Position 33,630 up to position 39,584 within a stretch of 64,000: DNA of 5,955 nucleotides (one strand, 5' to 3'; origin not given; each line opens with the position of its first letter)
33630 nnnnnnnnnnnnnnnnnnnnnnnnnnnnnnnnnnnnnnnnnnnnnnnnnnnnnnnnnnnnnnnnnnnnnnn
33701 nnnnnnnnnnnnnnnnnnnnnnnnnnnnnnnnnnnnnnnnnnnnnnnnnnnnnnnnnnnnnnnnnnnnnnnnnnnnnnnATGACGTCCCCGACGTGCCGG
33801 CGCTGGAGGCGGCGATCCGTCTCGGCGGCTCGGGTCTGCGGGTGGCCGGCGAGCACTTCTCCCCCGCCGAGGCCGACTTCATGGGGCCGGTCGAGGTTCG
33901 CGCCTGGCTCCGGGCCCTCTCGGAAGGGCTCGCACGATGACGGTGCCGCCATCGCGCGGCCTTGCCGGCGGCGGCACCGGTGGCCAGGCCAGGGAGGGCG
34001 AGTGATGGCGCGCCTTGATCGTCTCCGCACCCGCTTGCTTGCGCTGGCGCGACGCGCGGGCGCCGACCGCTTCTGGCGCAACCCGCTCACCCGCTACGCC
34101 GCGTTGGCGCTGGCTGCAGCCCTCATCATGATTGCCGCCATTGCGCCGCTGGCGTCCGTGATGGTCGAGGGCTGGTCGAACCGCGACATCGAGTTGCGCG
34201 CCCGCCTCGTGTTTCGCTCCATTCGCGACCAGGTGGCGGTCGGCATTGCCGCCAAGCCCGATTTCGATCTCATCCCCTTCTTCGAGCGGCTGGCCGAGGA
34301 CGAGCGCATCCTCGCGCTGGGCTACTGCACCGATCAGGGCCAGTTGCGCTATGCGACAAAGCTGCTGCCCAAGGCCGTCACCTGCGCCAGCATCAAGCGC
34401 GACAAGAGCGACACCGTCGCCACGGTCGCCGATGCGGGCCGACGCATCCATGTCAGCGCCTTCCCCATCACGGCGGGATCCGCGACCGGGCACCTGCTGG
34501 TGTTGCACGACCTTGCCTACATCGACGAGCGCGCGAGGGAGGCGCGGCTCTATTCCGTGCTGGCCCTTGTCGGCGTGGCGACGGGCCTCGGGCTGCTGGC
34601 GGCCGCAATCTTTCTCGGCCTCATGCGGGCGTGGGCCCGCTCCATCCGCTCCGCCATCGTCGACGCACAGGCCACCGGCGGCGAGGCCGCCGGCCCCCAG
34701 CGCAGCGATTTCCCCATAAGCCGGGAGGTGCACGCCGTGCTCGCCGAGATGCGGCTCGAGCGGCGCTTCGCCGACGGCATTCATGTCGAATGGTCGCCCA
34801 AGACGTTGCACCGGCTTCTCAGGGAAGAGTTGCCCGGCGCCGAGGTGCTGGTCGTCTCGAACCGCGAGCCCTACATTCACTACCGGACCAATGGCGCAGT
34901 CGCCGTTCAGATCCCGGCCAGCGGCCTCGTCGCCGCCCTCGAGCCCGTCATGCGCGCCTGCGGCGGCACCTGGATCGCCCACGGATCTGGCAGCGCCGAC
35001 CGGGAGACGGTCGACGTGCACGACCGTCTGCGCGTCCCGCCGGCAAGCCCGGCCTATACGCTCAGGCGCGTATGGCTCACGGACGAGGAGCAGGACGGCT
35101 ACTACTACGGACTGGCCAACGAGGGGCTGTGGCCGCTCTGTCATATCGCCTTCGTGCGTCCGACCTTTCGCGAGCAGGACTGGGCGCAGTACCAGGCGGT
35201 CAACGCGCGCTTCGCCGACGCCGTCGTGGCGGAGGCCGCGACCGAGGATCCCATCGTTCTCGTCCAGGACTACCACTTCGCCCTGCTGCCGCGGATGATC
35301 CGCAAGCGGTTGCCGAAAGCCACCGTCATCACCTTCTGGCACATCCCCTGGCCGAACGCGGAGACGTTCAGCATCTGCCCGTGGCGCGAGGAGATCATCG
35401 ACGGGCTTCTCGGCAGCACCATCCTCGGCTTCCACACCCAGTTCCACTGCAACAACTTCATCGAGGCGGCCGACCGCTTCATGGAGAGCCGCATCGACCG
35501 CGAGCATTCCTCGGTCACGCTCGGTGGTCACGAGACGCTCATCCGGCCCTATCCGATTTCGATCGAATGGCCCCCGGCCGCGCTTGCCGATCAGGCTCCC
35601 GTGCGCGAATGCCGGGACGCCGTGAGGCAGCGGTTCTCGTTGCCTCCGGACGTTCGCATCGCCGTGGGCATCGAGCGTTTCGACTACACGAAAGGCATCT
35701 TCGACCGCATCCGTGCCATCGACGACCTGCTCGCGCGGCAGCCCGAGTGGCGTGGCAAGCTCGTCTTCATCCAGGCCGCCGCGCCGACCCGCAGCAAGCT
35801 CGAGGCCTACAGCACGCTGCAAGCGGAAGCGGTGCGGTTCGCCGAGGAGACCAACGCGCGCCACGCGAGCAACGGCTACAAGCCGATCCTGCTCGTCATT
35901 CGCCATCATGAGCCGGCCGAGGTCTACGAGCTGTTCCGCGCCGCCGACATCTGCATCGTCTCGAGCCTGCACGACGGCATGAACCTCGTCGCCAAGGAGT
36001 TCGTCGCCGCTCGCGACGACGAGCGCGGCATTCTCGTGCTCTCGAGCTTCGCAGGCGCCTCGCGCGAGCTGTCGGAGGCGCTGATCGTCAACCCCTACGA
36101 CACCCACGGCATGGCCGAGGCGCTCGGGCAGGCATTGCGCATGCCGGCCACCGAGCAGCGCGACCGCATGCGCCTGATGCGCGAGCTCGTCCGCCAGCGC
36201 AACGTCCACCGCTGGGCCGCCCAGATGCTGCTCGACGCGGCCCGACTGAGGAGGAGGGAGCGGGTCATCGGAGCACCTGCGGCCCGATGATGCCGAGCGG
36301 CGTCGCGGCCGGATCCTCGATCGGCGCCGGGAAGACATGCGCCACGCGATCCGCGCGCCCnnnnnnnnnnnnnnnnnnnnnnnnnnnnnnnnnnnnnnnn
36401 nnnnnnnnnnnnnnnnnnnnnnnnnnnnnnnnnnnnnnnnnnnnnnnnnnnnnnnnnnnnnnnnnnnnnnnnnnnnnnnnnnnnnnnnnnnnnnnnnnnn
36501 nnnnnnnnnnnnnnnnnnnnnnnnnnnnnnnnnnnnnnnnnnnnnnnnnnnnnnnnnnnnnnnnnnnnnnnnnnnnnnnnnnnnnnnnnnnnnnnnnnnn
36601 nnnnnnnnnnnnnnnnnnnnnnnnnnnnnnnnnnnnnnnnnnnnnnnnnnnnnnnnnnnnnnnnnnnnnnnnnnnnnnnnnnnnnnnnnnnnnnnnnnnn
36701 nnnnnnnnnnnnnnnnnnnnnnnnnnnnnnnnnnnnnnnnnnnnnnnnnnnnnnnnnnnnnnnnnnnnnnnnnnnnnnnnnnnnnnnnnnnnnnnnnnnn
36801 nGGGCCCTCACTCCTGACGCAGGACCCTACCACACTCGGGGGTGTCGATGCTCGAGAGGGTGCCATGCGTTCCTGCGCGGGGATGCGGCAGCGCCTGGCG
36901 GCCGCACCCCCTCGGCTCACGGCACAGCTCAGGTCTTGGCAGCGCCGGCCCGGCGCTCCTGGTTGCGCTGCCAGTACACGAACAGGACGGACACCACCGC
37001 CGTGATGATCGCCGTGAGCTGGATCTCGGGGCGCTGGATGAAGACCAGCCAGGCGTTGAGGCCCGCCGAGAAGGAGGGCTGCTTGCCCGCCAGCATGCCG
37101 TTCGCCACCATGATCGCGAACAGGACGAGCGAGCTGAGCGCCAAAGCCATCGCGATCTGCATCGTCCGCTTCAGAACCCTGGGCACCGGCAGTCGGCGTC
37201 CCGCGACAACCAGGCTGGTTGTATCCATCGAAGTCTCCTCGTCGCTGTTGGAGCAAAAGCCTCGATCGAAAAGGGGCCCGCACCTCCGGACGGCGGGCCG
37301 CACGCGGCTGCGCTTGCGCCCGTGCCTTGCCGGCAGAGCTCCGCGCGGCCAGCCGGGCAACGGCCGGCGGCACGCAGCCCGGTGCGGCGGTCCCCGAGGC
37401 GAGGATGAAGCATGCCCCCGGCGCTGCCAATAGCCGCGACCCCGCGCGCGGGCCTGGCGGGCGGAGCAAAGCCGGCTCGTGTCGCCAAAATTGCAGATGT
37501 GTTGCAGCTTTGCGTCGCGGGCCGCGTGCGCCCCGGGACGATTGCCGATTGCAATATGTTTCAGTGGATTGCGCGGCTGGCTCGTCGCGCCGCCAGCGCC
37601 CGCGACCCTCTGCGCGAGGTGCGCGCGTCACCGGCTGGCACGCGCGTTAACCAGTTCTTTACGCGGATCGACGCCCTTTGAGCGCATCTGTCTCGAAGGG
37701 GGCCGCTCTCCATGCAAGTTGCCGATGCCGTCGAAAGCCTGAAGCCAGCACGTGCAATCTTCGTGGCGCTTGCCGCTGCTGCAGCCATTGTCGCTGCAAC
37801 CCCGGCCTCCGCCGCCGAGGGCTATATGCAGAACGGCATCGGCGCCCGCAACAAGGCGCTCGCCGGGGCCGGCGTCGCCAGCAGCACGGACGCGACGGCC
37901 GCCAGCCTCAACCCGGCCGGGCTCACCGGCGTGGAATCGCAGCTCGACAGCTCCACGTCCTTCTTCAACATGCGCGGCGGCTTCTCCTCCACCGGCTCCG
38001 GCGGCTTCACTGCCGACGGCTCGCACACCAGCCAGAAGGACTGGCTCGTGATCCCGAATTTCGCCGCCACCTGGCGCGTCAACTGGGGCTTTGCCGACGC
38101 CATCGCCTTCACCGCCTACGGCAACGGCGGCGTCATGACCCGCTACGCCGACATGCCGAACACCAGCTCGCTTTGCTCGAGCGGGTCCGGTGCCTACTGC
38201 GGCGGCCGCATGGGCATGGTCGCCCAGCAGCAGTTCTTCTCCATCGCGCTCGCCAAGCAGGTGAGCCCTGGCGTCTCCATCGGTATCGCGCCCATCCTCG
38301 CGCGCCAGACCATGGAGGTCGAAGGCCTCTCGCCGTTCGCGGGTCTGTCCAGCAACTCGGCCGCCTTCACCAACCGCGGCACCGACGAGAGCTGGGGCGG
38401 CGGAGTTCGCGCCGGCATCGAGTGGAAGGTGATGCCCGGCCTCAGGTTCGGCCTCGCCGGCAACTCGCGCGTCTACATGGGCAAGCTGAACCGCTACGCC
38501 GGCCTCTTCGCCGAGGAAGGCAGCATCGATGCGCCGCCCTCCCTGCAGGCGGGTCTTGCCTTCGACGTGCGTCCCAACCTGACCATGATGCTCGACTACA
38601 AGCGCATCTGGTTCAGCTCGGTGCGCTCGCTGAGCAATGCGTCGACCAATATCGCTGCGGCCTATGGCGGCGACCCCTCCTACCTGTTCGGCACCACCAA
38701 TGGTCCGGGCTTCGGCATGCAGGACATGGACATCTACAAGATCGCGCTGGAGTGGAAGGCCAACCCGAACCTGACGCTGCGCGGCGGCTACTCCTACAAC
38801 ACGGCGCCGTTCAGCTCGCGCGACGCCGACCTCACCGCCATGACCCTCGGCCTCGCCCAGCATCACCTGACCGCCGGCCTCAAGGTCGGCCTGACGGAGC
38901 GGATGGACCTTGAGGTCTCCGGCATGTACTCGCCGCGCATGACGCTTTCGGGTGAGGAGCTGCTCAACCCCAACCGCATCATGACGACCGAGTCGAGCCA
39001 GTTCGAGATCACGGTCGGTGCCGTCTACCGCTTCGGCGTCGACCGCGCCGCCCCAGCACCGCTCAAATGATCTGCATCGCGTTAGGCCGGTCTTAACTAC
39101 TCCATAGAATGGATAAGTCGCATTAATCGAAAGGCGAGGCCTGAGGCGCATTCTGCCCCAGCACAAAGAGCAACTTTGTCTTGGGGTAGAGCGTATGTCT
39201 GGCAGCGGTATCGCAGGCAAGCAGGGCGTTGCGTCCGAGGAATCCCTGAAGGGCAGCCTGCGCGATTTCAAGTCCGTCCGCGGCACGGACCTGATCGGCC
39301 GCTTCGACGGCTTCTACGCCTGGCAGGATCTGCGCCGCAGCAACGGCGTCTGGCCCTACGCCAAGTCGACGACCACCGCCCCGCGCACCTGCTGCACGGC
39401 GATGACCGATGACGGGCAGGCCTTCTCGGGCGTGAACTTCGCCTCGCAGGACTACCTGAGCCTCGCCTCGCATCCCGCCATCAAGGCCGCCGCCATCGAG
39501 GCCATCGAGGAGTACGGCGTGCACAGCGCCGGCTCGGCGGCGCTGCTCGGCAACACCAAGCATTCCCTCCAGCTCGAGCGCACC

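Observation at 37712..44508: Candidate lipid-derived signalling system: FadL + alpha-oxoamine synthase + exported methyltransferase converging on an Hpt / 6-TM hybrid kinase / single-domain RR phosphorelay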

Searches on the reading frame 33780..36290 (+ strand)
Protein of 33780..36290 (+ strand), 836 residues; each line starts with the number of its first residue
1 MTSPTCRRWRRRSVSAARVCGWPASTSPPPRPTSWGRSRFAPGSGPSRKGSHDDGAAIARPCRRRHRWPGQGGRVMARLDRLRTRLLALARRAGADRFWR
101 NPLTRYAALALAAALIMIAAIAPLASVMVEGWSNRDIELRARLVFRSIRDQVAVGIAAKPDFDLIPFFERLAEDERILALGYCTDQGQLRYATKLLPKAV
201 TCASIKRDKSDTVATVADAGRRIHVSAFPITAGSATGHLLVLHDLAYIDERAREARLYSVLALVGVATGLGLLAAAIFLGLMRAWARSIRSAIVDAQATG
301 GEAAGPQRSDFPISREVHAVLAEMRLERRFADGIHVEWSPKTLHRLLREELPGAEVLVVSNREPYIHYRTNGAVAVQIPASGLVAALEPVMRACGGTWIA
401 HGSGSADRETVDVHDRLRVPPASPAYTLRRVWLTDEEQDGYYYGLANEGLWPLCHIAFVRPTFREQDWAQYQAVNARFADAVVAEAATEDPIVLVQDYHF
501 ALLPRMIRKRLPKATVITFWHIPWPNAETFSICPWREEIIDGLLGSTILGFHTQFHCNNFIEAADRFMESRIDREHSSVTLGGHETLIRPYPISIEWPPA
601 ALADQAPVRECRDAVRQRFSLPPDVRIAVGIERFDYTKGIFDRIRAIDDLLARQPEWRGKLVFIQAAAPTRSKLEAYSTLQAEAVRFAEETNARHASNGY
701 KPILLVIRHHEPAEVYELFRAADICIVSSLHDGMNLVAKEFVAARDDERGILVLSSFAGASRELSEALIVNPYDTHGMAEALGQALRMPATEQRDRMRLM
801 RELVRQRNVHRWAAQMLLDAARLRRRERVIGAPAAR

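Call 7: search_protein_families(library=pfam, proteins=[window:33780-36290:+], max_evalue=0.001)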
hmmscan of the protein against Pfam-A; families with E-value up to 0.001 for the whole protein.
window:33780-36290:+ (836 aa): 2 families
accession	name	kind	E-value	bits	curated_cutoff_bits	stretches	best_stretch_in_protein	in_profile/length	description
PF00982.27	Glyco_transf_20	-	1.3e-115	387.3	32.5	1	356-819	3-470/473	Glycosyltransferase family 20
PF13692.12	Glyco_trans_1_4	-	0.00042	21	27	0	692-786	50-140/142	Glycosyl transferases group 1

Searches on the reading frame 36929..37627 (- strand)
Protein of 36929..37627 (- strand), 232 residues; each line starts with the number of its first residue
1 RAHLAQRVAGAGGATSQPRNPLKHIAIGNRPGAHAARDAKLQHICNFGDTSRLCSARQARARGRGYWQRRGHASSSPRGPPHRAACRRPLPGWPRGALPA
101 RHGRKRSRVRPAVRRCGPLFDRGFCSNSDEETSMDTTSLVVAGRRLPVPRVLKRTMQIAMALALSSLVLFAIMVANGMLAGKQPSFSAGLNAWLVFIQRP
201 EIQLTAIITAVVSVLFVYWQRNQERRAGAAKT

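Call 7: search_protein_families(library=pfam, proteins=[window:36929-37627:-], max_evalue=0.001)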
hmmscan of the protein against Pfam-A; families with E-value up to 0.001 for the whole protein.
window:36929-37627:- (232 aa): 0 families

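Call 18: search_protein_families(library=pfam, proteins=[window:36929-37627:-], max_evalue=10)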
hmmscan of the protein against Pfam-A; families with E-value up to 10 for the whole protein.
window:36929-37627:- (232 aa): 2 families
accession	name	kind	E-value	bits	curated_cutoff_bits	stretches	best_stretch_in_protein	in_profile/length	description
PF10864.13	DUF2663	-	0.13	13.1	25.2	1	152-225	15-79/127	Protein of unknown function (DUF2663)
PF20444.3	DUF6703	-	2.7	8.3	23.8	1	144-217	38-111/122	Family of unknown function (DUF6703)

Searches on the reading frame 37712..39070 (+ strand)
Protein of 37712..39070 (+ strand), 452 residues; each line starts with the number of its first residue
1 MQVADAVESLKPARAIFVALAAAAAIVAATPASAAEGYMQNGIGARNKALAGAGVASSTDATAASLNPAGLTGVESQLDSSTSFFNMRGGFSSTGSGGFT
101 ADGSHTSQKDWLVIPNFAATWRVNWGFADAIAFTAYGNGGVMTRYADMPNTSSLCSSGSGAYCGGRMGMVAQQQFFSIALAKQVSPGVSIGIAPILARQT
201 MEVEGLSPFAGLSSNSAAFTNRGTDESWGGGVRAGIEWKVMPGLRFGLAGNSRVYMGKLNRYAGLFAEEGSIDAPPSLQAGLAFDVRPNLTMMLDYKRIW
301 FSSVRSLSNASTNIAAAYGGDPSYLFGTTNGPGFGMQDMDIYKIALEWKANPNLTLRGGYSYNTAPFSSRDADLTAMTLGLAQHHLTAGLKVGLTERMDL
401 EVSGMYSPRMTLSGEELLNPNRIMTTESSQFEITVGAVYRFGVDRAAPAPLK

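Call 4: search_protein_families(library=pfam, proteins=[window:37712-39070:+], max_evalue=0.01)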
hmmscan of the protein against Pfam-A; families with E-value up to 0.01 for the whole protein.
window:37712-39070:+ (452 aa): 1 family
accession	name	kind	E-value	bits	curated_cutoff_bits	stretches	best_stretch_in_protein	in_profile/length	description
PF03349.22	Toluene_X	-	2.6e-10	39.8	29.7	1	27-374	3-351/421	Outer membrane protein transport protein (OMPP1/FadL/TodX)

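Call 5: search_protein_families(library=ncbifam, proteins=[window:37712-39070:+], max_evalue=0.01)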
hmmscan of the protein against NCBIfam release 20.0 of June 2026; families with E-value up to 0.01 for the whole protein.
window:37712-39070:+ (452 aa): 2 families
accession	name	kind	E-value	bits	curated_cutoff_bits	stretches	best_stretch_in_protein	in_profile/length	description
NF052325.1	PorVQ2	equivalog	5.3e-07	28.9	325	1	28-83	20-74/354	putative type IX sorting system protein PorV2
NF033709.1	PorV_fam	subfamily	2.6e-06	27.3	90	1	42-86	10-54/326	PorV/PorQ family protein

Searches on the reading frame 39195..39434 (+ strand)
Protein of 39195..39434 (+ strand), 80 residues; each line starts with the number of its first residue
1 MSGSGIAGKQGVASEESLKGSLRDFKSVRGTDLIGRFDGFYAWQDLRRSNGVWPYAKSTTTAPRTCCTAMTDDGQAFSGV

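Call 17: search_protein_families(library=ncbifam, proteins=[window:39195-39434:+], max_evalue=10)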
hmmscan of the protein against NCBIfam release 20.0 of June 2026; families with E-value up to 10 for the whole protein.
window:39195-39434:+ (80 aa): 0 families

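Call 18: search_protein_families(library=pfam, proteins=[window:39195-39434:+], max_evalue=10)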
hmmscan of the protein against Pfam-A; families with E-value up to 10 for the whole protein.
window:39195-39434:+ (80 aa): 0 families
